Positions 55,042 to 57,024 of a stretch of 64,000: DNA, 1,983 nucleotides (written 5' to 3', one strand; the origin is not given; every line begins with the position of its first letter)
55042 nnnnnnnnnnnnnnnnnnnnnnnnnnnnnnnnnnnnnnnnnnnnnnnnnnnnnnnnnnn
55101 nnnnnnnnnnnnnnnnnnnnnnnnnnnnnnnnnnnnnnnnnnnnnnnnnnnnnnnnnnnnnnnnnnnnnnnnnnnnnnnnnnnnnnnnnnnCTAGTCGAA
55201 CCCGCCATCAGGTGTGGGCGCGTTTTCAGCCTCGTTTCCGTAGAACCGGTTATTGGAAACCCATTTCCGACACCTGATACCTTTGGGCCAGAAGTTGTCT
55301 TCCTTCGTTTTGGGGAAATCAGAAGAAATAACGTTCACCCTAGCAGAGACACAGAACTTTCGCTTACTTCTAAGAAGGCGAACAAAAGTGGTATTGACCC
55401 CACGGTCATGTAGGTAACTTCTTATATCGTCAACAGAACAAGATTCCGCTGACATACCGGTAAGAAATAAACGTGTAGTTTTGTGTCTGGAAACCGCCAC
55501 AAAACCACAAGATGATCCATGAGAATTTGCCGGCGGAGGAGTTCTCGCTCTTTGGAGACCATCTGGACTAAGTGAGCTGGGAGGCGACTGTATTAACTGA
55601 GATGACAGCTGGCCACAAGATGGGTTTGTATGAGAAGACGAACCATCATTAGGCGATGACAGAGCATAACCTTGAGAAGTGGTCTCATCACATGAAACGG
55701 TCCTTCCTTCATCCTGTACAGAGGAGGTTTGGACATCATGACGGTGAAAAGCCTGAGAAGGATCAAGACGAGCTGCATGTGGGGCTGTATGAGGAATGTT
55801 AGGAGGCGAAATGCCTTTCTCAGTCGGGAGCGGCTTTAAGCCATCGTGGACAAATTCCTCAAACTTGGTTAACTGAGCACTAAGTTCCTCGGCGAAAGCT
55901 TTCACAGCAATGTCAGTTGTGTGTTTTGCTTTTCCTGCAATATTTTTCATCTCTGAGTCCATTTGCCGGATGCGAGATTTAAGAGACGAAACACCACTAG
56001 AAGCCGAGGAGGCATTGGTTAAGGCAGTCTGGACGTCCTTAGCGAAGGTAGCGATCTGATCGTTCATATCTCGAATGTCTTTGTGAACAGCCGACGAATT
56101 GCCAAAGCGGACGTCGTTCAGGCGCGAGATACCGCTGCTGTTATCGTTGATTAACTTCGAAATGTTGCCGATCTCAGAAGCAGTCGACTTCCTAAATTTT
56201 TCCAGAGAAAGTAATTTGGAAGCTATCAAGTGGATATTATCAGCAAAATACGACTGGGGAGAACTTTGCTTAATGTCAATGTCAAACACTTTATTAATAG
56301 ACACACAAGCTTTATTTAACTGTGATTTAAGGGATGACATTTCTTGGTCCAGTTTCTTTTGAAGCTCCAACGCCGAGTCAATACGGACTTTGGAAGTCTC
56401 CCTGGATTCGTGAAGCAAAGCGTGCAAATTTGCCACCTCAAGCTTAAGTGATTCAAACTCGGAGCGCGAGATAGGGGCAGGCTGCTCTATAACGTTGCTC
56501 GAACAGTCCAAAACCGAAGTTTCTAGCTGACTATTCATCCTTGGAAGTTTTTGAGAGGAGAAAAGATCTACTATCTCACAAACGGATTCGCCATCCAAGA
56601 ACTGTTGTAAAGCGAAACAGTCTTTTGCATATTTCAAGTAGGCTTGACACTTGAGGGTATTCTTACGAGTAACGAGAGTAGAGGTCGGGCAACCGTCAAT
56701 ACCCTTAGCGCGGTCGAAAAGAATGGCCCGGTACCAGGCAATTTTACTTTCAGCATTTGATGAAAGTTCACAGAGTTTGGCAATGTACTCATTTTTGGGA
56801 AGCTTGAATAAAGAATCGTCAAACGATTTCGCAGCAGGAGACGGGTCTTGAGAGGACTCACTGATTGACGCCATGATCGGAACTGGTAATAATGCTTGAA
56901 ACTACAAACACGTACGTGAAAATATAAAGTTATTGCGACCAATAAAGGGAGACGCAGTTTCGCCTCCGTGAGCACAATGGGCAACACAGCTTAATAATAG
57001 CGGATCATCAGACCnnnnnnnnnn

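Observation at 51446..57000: Apparently full-length, potentially active LINE with overlapping ORF1/ORF2 and (AATG)n tail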

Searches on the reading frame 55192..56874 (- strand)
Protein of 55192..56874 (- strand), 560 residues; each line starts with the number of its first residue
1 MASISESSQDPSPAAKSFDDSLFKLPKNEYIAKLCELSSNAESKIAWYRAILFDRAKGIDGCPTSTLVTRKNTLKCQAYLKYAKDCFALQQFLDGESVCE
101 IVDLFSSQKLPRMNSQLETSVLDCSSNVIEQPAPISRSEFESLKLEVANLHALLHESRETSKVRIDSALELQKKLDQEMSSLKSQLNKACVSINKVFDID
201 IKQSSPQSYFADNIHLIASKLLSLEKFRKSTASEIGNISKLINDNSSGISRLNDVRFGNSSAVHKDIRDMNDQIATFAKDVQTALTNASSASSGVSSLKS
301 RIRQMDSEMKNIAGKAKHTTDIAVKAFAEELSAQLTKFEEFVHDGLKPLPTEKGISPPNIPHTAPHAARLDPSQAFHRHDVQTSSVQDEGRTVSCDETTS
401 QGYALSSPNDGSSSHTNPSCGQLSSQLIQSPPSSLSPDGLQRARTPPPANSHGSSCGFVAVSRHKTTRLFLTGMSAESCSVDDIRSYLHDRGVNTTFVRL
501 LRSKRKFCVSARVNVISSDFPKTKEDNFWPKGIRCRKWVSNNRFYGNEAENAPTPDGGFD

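Call 6: search_protein_families(library=pfam, proteins=[window:55192-56874:-], max_evalue=0.1)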
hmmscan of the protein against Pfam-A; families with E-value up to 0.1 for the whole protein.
window:55192-56874:- (560 aa): 7 families
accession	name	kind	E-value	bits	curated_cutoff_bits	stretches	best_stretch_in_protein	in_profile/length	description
PF06419.17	COG6_N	-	0.0079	16.8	27.4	0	113-188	16-86/114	Conserved oligomeric complex COG6, N-terminal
PF01442.23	Apolipoprotein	-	0.051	13.7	90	0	125-189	112-177/190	Apolipoprotein A1/A4/E domain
PF06320.18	GCN5L1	-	0.054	14.2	23.9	0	145-188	21-65/114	GCN5-like protein 1 (GCN5L1)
PF02403.27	Seryl_tRNA_N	-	0.059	14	28.2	0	217-286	27-95/108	Seryl-tRNA synthetase N-terminal domain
PF20117.4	DUF6507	-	0.066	14.2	25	0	263-329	18-90/120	Family of unknown function (DUF6507)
PF07851.19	TMEM120A-B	-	0.094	12.4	29.8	0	261-353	5-93/324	TMEM120A/B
PF20663.3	COG4_N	-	0.096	13.2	27.3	1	267-315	4-52/107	Conserved oligomeric Golgi complex subunit 4, N-terminal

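Call 18: search_solved_structures(query=window:55195-56874:-, max_evalue=10)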
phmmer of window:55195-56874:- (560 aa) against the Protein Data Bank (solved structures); distinct sequences matched with E-value up to 10: 5.
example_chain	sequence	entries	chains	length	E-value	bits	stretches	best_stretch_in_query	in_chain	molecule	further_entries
7wxz_A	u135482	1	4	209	0.19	13.8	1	167-269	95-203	Spike protein S2'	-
3j1e_A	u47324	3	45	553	0.53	12.4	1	140-258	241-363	Chaperonin beta subunit | Chaperonin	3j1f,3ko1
7zr2_A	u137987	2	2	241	1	11.4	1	224-318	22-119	Spike protein S2',Chimeric protein mimic of SARS-CoV-2 Spike HR1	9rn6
7cot_A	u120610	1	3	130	1.5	10.9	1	222-312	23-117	Spike glycoprotein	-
6lxt_A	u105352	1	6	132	1.5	10.9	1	222-312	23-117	Spike protein S2, Spike protein S2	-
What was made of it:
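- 55855..56496 (-): ORF1 coiled-coil-like region (residues about 127-340). There are weak hits to coiled-coil families (calls 6, 18).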

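Call 31: find_encoding_contigs(protein=window:55192-56874:-, flank=3000, max_places=10)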
Protein window:55192-56874:- (560 aa): no gene with exactly this product is on record in the collection.

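Call 32: find_homologous_proteins(query=window:55195-56874:-, max_evalue=0.001)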
Query window:55195-56874:-: 8000 candidates shared short words with the query, none scored E <= 0.001.
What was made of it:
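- Tried and rejected: The word-indexed protein search with ORF1 found nothing at E<=1e-3 (call 32).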

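Call 42: search_protein_representatives(protein=window:55195-56874:-)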
Query: 560 residues. Proteins with E-value up to 0.001 (for the whole library): 477; up to 1e-10: 115; up to 1e-30: 2. The best 150 are listed.
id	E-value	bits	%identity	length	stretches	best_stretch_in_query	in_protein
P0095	8.0e-35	137.2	28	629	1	15-544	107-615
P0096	9.2e-35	137.0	33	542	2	17-275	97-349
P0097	3.5e-28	115.3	34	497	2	18-107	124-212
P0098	5.5e-28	114.6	33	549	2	17-164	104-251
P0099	1.9e-27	112.8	30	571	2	16-244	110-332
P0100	5.7e-27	111.3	25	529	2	15-412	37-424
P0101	1.2e-26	110.2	35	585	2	11-118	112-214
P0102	1.7e-26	109.7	35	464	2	14-194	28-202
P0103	1.2e-24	103.7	26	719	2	15-348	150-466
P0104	7.0e-24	101.1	30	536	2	17-144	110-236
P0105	3.3e-23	98.9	28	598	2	20-334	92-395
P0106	3.5e-23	98.8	28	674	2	18-305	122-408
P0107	4.8e-23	98.3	24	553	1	15-538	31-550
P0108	5.2e-23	98.2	28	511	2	17-107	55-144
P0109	8.5e-23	97.5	27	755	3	398-545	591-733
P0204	5.4e-11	58.6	24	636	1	19-559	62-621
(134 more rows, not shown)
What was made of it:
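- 55192..56874 (-): ORF1, 560 aa. It has 477 homologues at E<=1e-3 among 1.84 billion cluster representatives (call 42).
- Tried and rejected: The full HMMER scan was needed to find homologues (call 42).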

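Call 72: find_encoding_contigs(protein=P0095, flank=5000, max_places=2)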
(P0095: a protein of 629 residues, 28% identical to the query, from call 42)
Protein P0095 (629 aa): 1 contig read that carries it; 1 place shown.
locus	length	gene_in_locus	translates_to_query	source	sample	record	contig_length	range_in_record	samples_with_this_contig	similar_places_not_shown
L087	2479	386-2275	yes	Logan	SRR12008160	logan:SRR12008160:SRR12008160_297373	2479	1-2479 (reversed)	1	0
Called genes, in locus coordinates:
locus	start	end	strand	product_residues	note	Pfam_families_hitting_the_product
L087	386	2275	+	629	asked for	-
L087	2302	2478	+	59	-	?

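Call 73: find_encoding_contigs(protein=P0204, flank=5000, max_places=2)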
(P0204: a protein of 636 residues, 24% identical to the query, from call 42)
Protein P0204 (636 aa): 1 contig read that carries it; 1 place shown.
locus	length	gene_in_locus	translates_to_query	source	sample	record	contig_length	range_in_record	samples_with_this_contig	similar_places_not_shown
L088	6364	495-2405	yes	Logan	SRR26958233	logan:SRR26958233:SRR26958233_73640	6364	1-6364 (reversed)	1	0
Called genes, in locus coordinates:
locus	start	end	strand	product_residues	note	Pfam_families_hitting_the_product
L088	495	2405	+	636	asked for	-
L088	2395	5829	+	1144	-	PF03372:Exo_endo_phos, PF14529:Exo_endo_phos_2, PF00078:RVT_1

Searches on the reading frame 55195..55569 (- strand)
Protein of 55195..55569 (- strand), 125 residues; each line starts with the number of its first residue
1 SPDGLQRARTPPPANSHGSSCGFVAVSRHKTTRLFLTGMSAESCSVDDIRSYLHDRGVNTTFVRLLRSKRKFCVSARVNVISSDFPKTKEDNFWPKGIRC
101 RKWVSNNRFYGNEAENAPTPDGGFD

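Call 55: predict_structure(alignment_id=A2)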
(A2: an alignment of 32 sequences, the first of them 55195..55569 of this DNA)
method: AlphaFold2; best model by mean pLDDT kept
length: 125 residues; sequences in the alignment: 32
mean_pLDDT: 85.2   pTM: 0.66
mean pLDDT of the five models: 85.2, 84.6, 84.6, 84.2, 84.2
residues with pLDDT >= 90: 73; 70-90: 19; 50-70: 33; < 50: 0
segments of 3 or more residues with pLDDT < 50: none
pLDDT, mean of each block of 10 residues (from residue 1): 59 63 85 97 96 98 94 96 98 97 86 66 63
secondary structure, 60 per line:
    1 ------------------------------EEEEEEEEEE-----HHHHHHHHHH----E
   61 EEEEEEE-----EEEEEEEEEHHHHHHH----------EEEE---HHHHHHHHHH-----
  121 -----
elements in order: E31-40 H46-55 E60-67 E73-81 H82-88 E99-102 H106-115
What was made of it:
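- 55225..55479 (-): ORF1 C-terminal RRM-fold domain (residues about 466-550). The AlphaFold model has pLDDT 85 with core above 94 and a b-a-b-b-a-b topology (call 55).
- On L1 clade / type II ORF1p: The protein ends about 10 residues after the RRM's extra helix (call 55).
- The L1-type ORF1 C-terminal domain is missing (call 55).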

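Call 87: fold_search(model_id=the predicted structure, library=pdb)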
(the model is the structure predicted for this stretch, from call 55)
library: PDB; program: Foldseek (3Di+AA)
matches with E <= 10: 1726; with E <= 0.001: 0
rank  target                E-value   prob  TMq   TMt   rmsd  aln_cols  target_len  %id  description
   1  6dg0_B                2.5e-03  1.00  0.44  0.62   4.9        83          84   17  MEC-8 C-terminal RRM domain bound to AGCACA (released 2019-08-21)
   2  6dg0_A                3.0e-03  1.00  0.43  0.61   3.8        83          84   16  MEC-8 C-terminal RRM domain bound to AGCACA (released 2019-08-21)
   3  2wvd_B                3.0e-03  1.00  0.37  0.35   5.0        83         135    8  Structural and mechanistic insights into Helicobacter pylori NikR function (released 2010-01-19)
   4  8inf_t                4.0e-03  1.00  0.44  0.41   3.8        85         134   19  human nuclear pre-60S ribosomal particle - State F' (released 2023-08-09)
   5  3ibw_A                4.6e-03  1.00  0.44  0.63   3.8        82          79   10  Crystal Structure of the ACT domain from GTP pyrophosphokinase of Chlorobium tepidum. Northeast Structural Genomics Co (released 2009-07-28)
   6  2dtj_A                5.1e-03  0.99  0.36  0.29   8.7       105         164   12  Crystal structure of regulatory subunit of aspartate kinase from Corynebacterium glutamicum (released 2007-05-01)
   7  2cq3_MODEL_1_A        5.5e-03  1.00  0.51  0.61   6.9        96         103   18  solution structure of RNA binding domain in RNA binding motif protein 9 (released 2005-11-19)
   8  6lpi_E                6.2e-03  1.00  0.50  0.68   6.6        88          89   10  Crystal Structure of AHAS holo-enzyme (released 2020-11-18)
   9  1wi8_MODEL_1_A        6.2e-03  1.00  0.44  0.51  12.9        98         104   20  Solution structure of the RNA binding domain of eukaryotic initiation factor 4B (released 2004-11-28)
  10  8etg_o                7.0e-03  1.00  0.42  0.47   4.2        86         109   16  Fkbp39 associated 60S nascent ribosome State 3 (released 2022-11-30)
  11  3nrb_C                7.4e-03  1.00  0.38  0.19   4.1        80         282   15  Crystal structure of a formyltetrahydrofolate deformylase (purU, PP_1943) from PSEUDOMONAS PUTIDA KT2440 at 2.05 A res (released 2010-07-28)
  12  3n0v_A                7.4e-03  1.00  0.38  0.18   6.0        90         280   14  Crystal structure of a formyltetrahydrofolate deformylase (PP_0327) from PSEUDOMONAS PUTIDA KT2440 at 2.25 A resolutio (released 2010-06-16)
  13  7qri_MODEL_1_A        7.9e-03  1.00  0.38  0.46   6.3        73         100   15  Regulatory domain dimer of tryptophan hydroxylase 2 in complex with L-Phe (released 2023-05-03)
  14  3ab4_F                7.9e-03  0.99  0.37  0.32   7.9       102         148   12  Crystal structure of feedback inhibition resistant mutant of aspartate kinase from Corynebacterium glutamicum in compl (released 2010-06-23)
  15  3mgj_A                8.9e-03  1.00  0.43  0.52   3.9        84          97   14  Crystal structure of the Saccharop_dh_N domain of MJ1480 protein from Methanococcus jannaschii. Northeast Structural G (released 2010-04-21)
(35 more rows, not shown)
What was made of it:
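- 55225..55479 (-): Foldseek returns a mix of RRM and ACT domains (call 87).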

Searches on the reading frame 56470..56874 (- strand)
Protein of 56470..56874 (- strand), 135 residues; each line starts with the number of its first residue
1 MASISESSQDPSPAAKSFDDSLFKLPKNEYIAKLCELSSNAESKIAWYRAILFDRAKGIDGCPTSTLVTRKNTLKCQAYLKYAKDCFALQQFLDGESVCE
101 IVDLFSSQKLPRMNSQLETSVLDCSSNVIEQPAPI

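Call 57: predict_structure(alignment_id=A3)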
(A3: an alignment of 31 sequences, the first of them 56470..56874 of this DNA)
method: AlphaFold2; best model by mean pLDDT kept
length: 135 residues; sequences in the alignment: 31
mean_pLDDT: 80.3   pTM: 0.68
mean pLDDT of the five models: 80.3, 79.5, 78.2, 77.7, 76.3
residues with pLDDT >= 90: 67; 70-90: 27; 50-70: 25; < 50: 16
segments of 3 or more residues with pLDDT < 50: 1-3, 112-124
pLDDT, mean of each block of 10 residues (from residue 1): 56 93 97 98 96 93 86 80 95 84 73 47 54 61
secondary structure, 60 per line:
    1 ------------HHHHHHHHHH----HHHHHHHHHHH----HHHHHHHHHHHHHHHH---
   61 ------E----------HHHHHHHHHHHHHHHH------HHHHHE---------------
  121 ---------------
elements in order: H13-22 H27-37 H42-57 H78-93 H100-104
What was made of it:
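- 56500..56832 (-): ORF1 N-terminal helical domain (residues about 15-125). The AlphaFold model has pLDDT 80 and 4-5 helices (call 57).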
